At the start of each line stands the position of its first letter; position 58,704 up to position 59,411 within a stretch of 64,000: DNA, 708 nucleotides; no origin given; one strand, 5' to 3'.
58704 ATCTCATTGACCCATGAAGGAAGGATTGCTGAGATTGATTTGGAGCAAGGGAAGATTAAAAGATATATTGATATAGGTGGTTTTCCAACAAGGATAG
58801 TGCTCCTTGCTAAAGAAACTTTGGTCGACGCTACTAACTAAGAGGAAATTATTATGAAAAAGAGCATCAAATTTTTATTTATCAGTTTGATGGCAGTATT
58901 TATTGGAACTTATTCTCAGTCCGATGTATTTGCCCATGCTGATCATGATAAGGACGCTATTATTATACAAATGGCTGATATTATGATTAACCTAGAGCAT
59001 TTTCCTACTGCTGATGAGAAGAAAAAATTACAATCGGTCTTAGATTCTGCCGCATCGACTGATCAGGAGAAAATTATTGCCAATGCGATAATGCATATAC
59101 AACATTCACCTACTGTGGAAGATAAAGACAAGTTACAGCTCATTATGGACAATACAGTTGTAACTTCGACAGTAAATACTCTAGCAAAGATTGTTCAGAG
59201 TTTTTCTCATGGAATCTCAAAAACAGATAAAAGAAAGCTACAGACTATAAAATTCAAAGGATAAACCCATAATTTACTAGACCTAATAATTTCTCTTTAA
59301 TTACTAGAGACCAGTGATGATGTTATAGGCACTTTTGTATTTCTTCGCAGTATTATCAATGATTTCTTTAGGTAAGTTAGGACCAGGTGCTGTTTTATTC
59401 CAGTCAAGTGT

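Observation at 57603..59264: pmbA-coupled pair of uncharacterised secreted proteins: beta-propeller-like protein plus a 3 x 35-aa His/DK-KLQ repeat protein, both predicted to mature with an N-terminal His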

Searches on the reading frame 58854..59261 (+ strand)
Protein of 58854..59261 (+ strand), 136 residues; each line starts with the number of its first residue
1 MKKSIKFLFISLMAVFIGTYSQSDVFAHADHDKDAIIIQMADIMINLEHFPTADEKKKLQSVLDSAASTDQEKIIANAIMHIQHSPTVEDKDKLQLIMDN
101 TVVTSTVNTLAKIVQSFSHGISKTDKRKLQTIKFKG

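Call 3: search_protein_families(library=pfam, proteins=[window:58854-59261:+], max_evalue=1)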
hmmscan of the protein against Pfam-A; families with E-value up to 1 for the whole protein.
window:58854-59261:+ (136 aa): 3 families
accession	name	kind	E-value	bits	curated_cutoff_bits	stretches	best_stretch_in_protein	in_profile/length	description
PF03618.20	Kinase-PPPase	-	0.013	15.6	23.5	1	30-119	13-100/256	Kinase/pyrophosphorylase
PF02394.21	IL1_propep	-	0.059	14.6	24.9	1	48-134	21-103/108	Interleukin-1 propeptide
PF09162.16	Tap-RNA_bind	-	0.27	11.6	24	0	72-101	47-76/80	Tap, RNA-binding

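Call 4: search_protein_families(library=ncbifam, proteins=[window:58854-59261:+], max_evalue=1)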
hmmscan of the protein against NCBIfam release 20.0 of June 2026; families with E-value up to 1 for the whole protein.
window:58854-59261:+ (136 aa): 3 families
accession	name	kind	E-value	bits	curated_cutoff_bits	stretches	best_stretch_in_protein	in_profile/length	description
NF011881.0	PRK15354.1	equivalog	0.013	15.3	363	1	37-116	20-98/224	SPI-2 type III secretion system apparatus protein SsaK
NF051477.1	YmfI_phage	equivalog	0.059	13.9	140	1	69-118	15-65/89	YmfI family phage protein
NF045949.1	PrtAdtaseSelOPseudom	equivalog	0.088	11.6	850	1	32-134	169-261/487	protein adenylyltransferase SelO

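Call 6: search_solved_structures(query=window:58854-59261:+, max_evalue=10)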
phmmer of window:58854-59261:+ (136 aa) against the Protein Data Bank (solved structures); distinct sequences matched with E-value up to 10: 1.
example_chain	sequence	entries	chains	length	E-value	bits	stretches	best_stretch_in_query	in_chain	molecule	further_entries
5zc1_A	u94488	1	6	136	0.24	15.2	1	5-64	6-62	Cystatin-1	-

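Call 8: find_homologous_proteins(query=window:58854-59261:+)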
Query window:58854-59261:+ (136 aa): 50 proteins with E <= 0.001 among 54 candidates.
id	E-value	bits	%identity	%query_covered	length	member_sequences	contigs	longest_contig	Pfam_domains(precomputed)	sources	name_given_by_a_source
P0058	1.1e-77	276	99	100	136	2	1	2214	-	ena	-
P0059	3.8e-77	274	99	100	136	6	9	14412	-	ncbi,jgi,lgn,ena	jgi:hypothetical protein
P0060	1.6e-76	272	97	100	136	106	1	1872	-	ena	-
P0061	3.9e-75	268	95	100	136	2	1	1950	-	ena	-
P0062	6.8e-75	267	96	100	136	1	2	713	-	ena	-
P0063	6.4e-71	254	91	100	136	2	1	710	-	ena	-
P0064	1.0e-67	244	86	100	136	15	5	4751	-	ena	-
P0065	2.3e-67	243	84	100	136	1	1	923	-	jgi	-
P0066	5.7e-67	241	83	100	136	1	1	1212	-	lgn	-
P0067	8.4e-67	241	83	100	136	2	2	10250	-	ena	-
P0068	1.5e-66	240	83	100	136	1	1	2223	-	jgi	jgi:hypothetical protein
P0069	1.6e-66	240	83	100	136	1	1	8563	-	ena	-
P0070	4.0e-66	239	83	100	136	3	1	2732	-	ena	-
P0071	4.9e-66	238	84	100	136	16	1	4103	-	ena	-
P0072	6.5e-66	238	82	100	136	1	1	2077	-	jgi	jgi:hypothetical protein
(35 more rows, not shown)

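Call 41: search_protein_representatives(alignment_id=A3)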
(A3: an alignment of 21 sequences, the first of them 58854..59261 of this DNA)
Query: 21 sequences, 136 profile positions. Proteins with E-value up to 0.001 (for the whole library): 423; up to 1e-10: 256; up to 1e-30: 5. The best 150 are listed.
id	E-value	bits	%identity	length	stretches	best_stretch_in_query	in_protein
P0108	2.6e-54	199.2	-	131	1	1-130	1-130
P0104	2.8e-52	192.6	-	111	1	1-111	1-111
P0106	3.2e-36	140.6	-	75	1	62-136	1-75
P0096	1.0e-34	135.8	-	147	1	1-84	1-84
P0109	3.2e-32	127.7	-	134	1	6-136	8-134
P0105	1.3e-30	122.5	-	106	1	1-82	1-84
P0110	4.2e-28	114.4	-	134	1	5-136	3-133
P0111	1.7e-26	109.2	-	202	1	33-132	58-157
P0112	1.1e-25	106.5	-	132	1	6-134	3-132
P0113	2.2e-25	105.6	-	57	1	80-136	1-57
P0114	8.2e-24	100.5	-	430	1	33-133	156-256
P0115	3.2e-23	98.5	-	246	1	31-132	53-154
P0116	1.3e-22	96.6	-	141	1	15-131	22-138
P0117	2.5e-22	95.7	-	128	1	12-130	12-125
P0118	4.6e-22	94.8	-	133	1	16-131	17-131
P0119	1.3e-21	93.3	-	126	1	36-131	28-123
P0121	1.2e-20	90.2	-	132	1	4-132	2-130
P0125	1.3e-19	86.9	-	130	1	20-132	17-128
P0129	3.8e-19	85.4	-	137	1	4-131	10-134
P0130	4.2e-19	85.2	-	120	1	37-129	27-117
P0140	1.4e-18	83.5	-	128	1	6-131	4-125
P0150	7.8e-18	81.1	-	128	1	35-132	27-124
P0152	1.1e-17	80.6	-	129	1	14-131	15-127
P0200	9.9e-16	74.3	-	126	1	9-132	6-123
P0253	7.6e-14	68.2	-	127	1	5-131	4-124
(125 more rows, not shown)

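Call 44: search_protein_families(library=pfam, proteins=[P0117, P0118, P0119, P0121, P0125, P0130, P0140, P0150, P0200, P0253], max_evalue=1)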
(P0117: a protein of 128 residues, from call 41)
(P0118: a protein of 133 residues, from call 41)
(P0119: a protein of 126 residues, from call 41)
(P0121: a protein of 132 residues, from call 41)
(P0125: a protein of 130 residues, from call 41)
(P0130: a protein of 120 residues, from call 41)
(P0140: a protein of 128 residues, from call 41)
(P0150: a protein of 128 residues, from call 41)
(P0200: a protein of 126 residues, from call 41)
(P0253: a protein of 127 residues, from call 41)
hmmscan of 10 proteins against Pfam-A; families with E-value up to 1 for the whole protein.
P0117 (128 aa): 4 families
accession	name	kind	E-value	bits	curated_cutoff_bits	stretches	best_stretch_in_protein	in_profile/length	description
PF25357.1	PH_S11IP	-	0.011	16.2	27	1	49-111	50-113/118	STK11-interacting protein PH domain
PF16810.10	RXLR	-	0.023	15.5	26.9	1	7-98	2-93/141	RXLR phytopathogen effector protein, Avirulence activity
PF21550.3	MTIP_N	-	0.18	12.6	27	0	109-127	34-52/71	Myosin A tail domain interacting protein, N-terminal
PF11208.13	DUF2992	-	0.41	11.3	23.8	1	49-98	66-114/132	Protein of unknown function (DUF2992)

P0118 (133 aa): 5 families
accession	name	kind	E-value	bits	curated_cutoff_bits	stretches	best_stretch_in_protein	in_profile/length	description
PF12685.13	SpoIIIAH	-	0.014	15.8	30.6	1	7-111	8-119/191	SpoIIIAH-like protein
PF05920.17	Homeobox_KN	-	0.02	15.2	24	1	49-63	9-23/40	Homeobox KN domain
PF25357.1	PH_S11IP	-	0.028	14.8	27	1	53-117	49-114/118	STK11-interacting protein PH domain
PF24813.1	DUF7709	-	0.088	13.3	33.3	0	55-97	13-54/95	Domain of unknown function (DUF7709)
PF18534.6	HBD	-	0.1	13.2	32.9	0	27-68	40-82/84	Helical bundle domain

P0119 (126 aa): 1 family
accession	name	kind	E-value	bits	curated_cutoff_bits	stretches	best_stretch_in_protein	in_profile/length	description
PF10978.13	DUF2785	-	0.098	12.8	25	1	23-91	90-164/174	Protein of unknown function (DUF2785)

P0121 (132 aa): 1 family
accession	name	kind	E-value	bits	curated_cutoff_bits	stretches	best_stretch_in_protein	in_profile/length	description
PF20989.3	Sarcoglycan_2_C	-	0.03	14.8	24.1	1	76-113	11-48/125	Sarcoglycan alpha/epsilon second domain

P0125 (130 aa): 3 families
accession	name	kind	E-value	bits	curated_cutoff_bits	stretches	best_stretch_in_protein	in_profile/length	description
PF21081.2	Methyltrans_Mon_3rd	-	0.05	13.9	20.7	1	37-122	8-92/125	Virus-capping methyltransferase, C-terminal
PF21439.2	MxiC_C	-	0.14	12.6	27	1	32-89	21-78/95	Protein MxiC, C-terminal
PF09162.16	Tap-RNA_bind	-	0.5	10.7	24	0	68-98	47-77/80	Tap, RNA-binding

P0130 (120 aa): 2 families
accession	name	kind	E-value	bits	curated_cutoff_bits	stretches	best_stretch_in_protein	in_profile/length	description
PF08194.17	DIM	-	0.12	13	20.8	1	4-25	5-25/36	DIM protein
PF20184.3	DUF6547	-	0.2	12.4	27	1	34-78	26-70/117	Family of unknown function (DUF6547)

P0140 (128 aa): 2 families
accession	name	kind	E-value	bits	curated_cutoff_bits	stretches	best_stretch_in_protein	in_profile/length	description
PF16828.10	GAGBD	-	0.0076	17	27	1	24-94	6-75/152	GAG-binding domain on surface antigen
PF01858.22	RB_A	-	0.22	11.8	25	0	26-80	2-54/196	Retinoblastoma-associated protein A domain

P0150 (128 aa): 1 family
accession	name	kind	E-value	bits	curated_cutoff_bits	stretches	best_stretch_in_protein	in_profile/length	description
PF11691.13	DUF3288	-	0.24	11.9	25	0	75-120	3-48/89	Protein of unknown function (DUF3288)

P0200 (126 aa): 1 family
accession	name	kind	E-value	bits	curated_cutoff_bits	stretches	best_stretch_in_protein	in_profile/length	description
PF17891.6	FluMu_N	-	0.18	11.9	25.8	1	45-60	28-43/49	Mu-like prophage FluMu N-terminal domain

P0253 (127 aa): 0 families

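Call 45: search_protein_families(library=ncbifam, proteins=[P0117, P0118, P0119, P0121, P0125, P0130, P0140, P0150, P0200, P0253], max_evalue=1)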
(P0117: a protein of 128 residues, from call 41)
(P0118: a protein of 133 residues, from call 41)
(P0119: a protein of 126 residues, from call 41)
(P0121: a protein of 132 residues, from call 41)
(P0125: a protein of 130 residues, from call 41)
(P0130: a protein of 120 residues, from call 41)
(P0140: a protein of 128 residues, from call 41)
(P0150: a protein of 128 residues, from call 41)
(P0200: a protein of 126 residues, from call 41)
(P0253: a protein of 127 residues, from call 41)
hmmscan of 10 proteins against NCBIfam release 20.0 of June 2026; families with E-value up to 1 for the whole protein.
P0117 (128 aa): 3 families
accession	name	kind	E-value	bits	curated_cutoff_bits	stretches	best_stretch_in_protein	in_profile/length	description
NF001882.0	PRK00629.5-4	equivalog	0.00053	18.4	527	1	34-102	325-394/725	phenylalanine--tRNA ligase subunit beta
TIGR00181.1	pepF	equivalog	0.02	13.8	490.55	1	44-126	72-154/591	oligoendopeptidase F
NF041728.1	BPSL0761_fam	subfamily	0.027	14.5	35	1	89-120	18-47/55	BPSL0761 family protein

P0118 (133 aa): 3 families
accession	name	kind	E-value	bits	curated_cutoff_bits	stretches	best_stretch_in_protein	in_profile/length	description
NF041728.1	BPSL0761_fam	subfamily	0.0002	21.3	35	1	93-125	17-47/55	BPSL0761 family protein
NF051477.1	YmfI_phage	equivalog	0.096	13.2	140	0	84-99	11-26/89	YmfI family phage protein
NF050013.1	HpsJ_like_A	equivalog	0.76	9.3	140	1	76-131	105-160/217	HpsJ-like protein, cyanoexosortase A-associated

P0119 (126 aa): 1 family
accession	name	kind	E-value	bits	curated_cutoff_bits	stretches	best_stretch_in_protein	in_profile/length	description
NF002363.0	PRK01345.1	equivalog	0.077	12.1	422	1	1-101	4-103/318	zinc metalloprotease HtpX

P0121 (132 aa): 4 families
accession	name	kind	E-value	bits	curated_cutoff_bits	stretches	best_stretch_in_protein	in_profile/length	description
NF041728.1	BPSL0761_fam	subfamily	0.0026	17.8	35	0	90-123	16-47/55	BPSL0761 family protein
NF010411.0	PRK13837.1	equivalog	0.024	12.6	647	1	13-60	124-175/828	two-component system VirA-like sensor kinase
NF007959.0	PRK10678.1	equivalog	0.054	13.1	175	0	42-62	49-69/150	molybdopterin synthase catalytic subunit MoaE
NF047615.1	LIC13259_LIC11441_fam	subfamily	0.088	13.3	100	1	6-93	4-91/144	LIC13259/LIC11441 family protein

P0125 (130 aa): 3 families
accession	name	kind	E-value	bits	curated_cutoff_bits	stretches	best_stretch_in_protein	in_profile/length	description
NF008628.0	PRK11616.1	equivalog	0.031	14.5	91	1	3-41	2-40/110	hypothetical protein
NF038215.1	acineto_lipo_PV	hypoth_equivalog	0.15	11.8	33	1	6-29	2-27/55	NF038215 family lipoprotein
TIGR04454.1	Lepto_4Cys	hypoth_equivalog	0.18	12.3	35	0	5-58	3-56/92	TIGR04454 family lipoprotein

P0130 (120 aa): 2 families
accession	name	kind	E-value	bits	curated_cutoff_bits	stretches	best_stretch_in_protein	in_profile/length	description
NF045788.1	Omp38Acinit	equivalog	0.025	13.6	500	1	11-56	7-51/354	outer membrane protein Omp38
NF040966.1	MamQ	equivalog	0.074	12.5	250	1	23-75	109-161/221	magnetosome protein MamQ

P0140 (128 aa): 1 family
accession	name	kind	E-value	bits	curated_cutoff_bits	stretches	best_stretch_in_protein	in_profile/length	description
NF047615.1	LIC13259_LIC11441_fam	subfamily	0.0096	16.4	100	1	1-84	1-86/144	LIC13259/LIC11441 family protein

P0150 (128 aa): 1 family
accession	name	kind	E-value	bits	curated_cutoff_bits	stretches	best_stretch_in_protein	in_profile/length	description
NF041728.1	BPSL0761_fam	subfamily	0.16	12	35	0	85-120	17-50/55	BPSL0761 family protein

P0200 (126 aa): 4 families
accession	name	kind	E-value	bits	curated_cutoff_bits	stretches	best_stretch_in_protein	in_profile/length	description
NF049981.1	UshA_like_Sel_2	equivalog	0.043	13.2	140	1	45-122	99-178/262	UshA-like (seleno)protein family 2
NF058632.1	SerThrKinPrkT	equivalog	0.049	12.6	280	1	30-111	203-284/322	serine/threonine protein kinase PrkT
NF041728.1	BPSL0761_fam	subfamily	0.17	11.9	35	0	50-70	18-38/55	BPSL0761 family protein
NF008584.2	PRK11546.1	equivalog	0.19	12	200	1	2-94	4-100/145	zinc resistance sensor/chaperone ZraP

P0253 (127 aa): 2 families
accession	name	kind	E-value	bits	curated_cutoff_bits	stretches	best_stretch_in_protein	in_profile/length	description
NF041728.1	BPSL0761_fam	subfamily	0.00013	21.9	35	1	25-52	26-51/55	BPSL0761 family protein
NF053819.1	EF0750_LPXTG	subfamily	0.11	13.1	47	1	1-41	1-43/105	EF2685/EF0750 family sortase-dependent surface protein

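Call 46: find_encoding_contigs(protein=P0117, flank=6000, max_places=4)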
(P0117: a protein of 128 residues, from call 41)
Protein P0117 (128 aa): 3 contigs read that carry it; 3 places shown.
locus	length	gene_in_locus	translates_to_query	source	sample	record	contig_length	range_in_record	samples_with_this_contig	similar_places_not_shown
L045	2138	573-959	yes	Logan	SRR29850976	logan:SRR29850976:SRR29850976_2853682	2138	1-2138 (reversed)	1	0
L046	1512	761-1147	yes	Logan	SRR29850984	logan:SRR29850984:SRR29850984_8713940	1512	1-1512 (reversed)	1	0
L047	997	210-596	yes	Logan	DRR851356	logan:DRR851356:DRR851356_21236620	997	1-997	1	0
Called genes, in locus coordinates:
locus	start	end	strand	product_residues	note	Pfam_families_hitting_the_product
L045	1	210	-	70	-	?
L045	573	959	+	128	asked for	-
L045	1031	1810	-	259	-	PF00149:Metallophos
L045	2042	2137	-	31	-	?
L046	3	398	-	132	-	?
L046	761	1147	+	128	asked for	-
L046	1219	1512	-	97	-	?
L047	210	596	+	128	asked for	-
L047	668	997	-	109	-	?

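Call 48: find_homologous_proteins(query=A5, max_evalue=0.00001)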
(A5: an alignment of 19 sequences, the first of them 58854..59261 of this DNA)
Query A5 (19 sequences) (136 aa, profile of the alignment): 148 proteins with E <= 0.00001 among 3488 candidates; the best 120 are listed.
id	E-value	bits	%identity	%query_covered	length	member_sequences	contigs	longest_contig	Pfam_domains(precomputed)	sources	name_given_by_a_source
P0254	2.1e-41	159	37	95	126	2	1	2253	-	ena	-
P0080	1.5e-39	153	78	100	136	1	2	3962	-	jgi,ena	-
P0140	2.0e-39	153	32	95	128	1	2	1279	-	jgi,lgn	jgi:hypothetical protein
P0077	2.0e-39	152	79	100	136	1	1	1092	-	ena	-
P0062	2.6e-39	152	96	100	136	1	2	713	-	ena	-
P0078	2.8e-39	152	79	100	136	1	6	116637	-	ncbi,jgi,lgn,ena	-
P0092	3.0e-39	152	60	100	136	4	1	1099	-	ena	-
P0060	6.8e-39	151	97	100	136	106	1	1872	-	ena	-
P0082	7.9e-39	151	78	100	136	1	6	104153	-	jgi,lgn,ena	jgi:hypothetical protein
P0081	8.4e-39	150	78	100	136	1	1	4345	-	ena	-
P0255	9.6e-39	150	39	68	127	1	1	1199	-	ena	-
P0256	1.0e-38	150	33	85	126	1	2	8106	-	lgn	-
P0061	1.0e-38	150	95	100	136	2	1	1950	-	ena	-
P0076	1.3e-38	150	79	100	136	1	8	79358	-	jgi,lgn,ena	-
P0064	1.4e-38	150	86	100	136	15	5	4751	-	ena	-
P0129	6.3e-38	148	33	96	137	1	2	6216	-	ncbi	-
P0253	7.9e-37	144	32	96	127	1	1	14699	-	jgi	jgi:hypothetical protein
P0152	8.9e-37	144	33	91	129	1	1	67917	-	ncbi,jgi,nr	ncbi:MAG: hypothetical protein GXP08_06915 [Gammaproteobacteria bacterium]|nr:hypothetical protein [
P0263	2.7e-36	142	39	68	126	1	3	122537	-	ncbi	-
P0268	7.4e-36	141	40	68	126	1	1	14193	-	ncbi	-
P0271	1.5e-35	140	38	68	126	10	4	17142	-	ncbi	-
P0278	4.6e-35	138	32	96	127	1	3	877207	-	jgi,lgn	jgi:hypothetical protein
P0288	6.2e-34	135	38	71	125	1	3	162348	-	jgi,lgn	-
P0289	6.5e-34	135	25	96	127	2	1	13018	-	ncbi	-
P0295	9.8e-34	134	32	73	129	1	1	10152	-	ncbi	ncbi:MAG: hypothetical protein ACC707_05240 [Thiohalomonadales bacterium]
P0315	9.6e-31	124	27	94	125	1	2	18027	-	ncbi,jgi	-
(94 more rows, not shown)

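Call 49: find_encoding_contigs(protein=P0278, flank=5000, max_places=2)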
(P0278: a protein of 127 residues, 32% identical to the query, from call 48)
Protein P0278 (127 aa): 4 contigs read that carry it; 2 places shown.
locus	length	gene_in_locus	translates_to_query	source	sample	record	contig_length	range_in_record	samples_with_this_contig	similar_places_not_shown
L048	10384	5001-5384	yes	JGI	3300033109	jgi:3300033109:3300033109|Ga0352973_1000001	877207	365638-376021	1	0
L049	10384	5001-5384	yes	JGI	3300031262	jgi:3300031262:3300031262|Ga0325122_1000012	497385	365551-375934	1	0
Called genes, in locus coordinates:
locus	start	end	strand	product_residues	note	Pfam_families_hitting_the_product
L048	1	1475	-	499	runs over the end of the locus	PF02127:Peptidase_M18, PF05343:Peptidase_M42 (faint)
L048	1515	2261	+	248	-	PF01430:HSP33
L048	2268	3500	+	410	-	PF22807:TrAA12 (weak), PF20067:SSL_N (faint), PF07995:GSDH (weak), PF22807:TrAA12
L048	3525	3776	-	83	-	PF05099:TerB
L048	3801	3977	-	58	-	-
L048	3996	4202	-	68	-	PF01519:DUF16 (weak), PF04102:SlyX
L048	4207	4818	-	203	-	PF02798:GST_N, PF13409:GST_N_2, PF13417:GST_N_3, PF00043:GST_C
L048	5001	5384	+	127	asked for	-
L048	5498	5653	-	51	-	-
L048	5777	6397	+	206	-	PF01613:Flavin_Reduct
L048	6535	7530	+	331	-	PF02625:XdhC_CoxI, PF13478:XdhC_C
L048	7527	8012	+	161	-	PF00111:Fer2, PF01799:Fer2_2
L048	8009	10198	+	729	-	PF20256:MoCoBD_2, PF02738:MoCoBD_1, PF20256:MoCoBD_2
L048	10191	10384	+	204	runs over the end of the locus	PF12804:NTP_transf_3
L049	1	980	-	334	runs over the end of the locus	PF02127:Peptidase_M18, PF05343:Peptidase_M42 (faint)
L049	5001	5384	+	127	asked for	-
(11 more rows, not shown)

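Call 50: find_encoding_contigs(protein=P0288, flank=5000, max_places=2)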
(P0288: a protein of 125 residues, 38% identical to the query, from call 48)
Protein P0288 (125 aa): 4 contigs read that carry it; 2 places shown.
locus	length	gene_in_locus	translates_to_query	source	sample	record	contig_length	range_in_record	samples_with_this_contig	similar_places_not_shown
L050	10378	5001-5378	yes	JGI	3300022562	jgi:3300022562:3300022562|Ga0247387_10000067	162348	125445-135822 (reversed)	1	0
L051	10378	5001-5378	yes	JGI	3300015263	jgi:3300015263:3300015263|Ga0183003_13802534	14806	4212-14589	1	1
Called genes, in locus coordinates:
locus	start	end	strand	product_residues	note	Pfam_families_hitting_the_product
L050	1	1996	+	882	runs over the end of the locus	PF03445:DUF294 (weak), PF01909:NTP_transf_2 (faint), PF08335:GlnD_UR_UTase, PF27444:GlnD_3rd, PF01966:HD, PF27446:GlnD_5th, PF01842:ACT (faint)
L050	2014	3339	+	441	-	PF00919:UPF0004, PF04055:Radical_SAM, PF18693:TRAM_2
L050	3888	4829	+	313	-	PF12974:Phosphonate-bd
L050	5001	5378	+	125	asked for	-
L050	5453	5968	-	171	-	-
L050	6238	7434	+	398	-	PF00155:Aminotran_1_2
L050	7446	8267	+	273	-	PF14805:THDPS_N_2, PF25084:LbH_EIF2B (faint), PF00132:Hexapep (weak), PF14602:Hexapep_2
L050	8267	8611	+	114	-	PF03960:ArsC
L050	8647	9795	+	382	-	PF01546:Peptidase_M20, PF07687:M20_dimer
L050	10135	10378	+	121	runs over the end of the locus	PF07238:PilZ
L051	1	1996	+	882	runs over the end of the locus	PF03445:DUF294 (weak), PF01909:NTP_transf_2 (faint), PF08335:GlnD_UR_UTase, PF27444:GlnD_3rd, PF01966:HD, PF27446:GlnD_5th, PF01842:ACT (faint)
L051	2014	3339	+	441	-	PF00919:UPF0004, PF04055:Radical_SAM, PF18693:TRAM_2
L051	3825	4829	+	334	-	PF12974:Phosphonate-bd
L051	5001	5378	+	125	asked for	-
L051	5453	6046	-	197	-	-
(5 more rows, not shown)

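Call 51: find_encoding_contigs(protein=P0263, flank=5000, max_places=2)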
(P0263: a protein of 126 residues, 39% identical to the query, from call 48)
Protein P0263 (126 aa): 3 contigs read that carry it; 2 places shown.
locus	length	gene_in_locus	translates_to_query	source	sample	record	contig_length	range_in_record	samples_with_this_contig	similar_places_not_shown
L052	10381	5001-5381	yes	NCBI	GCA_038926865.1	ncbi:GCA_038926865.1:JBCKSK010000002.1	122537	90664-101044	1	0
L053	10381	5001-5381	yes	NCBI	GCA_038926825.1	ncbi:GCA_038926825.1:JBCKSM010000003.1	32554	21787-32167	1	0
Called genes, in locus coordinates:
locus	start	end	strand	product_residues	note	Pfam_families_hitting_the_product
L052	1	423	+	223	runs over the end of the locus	PF01300:Sua5_yciO_yrdC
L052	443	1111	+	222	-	PF02163:Peptidase_M50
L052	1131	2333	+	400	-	PF00579:tRNA-synt_1b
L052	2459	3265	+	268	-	PF02616:SMC_ScpA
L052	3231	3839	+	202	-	PF04079:SMC_ScpB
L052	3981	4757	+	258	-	PF22435:MRM3-like_sub_bind, PF00588:SpoU_methylase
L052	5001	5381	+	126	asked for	-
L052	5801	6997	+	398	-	PF22807:TrAA12 (weak), PF20067:SSL_N (faint), PF07995:GSDH (weak), PF22807:TrAA12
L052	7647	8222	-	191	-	PF01066:CDP-OH_P_transf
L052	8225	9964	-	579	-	PF01541:GIY-YIG (weak), PF27096:UvrC_M, PF02151:UVR, PF00633:HHH (faint), PF22920:UvrC_RNaseH, PF08459:UvrC_RNaseH_dom, PF14520:HHH_5, PF12826:HHH_2 (weak)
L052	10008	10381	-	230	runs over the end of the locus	PF03167:UDG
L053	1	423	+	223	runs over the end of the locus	PF01300:Sua5_yciO_yrdC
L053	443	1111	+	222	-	PF02163:Peptidase_M50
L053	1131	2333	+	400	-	PF00579:tRNA-synt_1b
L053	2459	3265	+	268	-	PF02616:SMC_ScpA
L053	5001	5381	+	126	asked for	-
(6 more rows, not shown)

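Call 54: find_related_loci(query=A6, collection=metagenome_contigs, flank=5000)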
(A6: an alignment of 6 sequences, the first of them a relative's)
Query A6 (133 aa) in metagenome_contigs; peptide patterns used: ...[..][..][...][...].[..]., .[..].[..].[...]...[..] (x = any residue, [..] = any of these).
222 stretches matched a pattern; 63 encode a relative of the query (tblastn E <= 1e-3); 63 distinct loci.
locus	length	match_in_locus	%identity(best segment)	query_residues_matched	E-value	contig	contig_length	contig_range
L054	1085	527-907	60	4-132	2e-47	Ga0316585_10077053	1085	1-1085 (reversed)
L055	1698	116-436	67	26-132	4e-45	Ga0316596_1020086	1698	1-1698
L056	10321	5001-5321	62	26-133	4e-40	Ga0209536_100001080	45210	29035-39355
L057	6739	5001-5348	56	20-133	4e-38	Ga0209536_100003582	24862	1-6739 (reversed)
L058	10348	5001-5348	56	20-133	4e-38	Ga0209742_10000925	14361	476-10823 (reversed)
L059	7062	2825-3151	60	26-133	1e-37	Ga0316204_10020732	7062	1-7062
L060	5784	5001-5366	46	11-133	3e-33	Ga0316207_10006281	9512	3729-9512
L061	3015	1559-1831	59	43-133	2e-33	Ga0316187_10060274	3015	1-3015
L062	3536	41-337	55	34-132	2e-32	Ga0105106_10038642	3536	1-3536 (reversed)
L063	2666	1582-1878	55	34-132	4e-32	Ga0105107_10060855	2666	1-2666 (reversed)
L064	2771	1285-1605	53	27-133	2e-31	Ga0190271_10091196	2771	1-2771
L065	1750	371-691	53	27-133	1e-30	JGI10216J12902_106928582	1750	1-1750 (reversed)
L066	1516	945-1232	54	37-132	8e-31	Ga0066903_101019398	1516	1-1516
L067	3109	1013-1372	44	11-133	3e-30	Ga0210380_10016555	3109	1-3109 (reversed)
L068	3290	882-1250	48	11-133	4e-30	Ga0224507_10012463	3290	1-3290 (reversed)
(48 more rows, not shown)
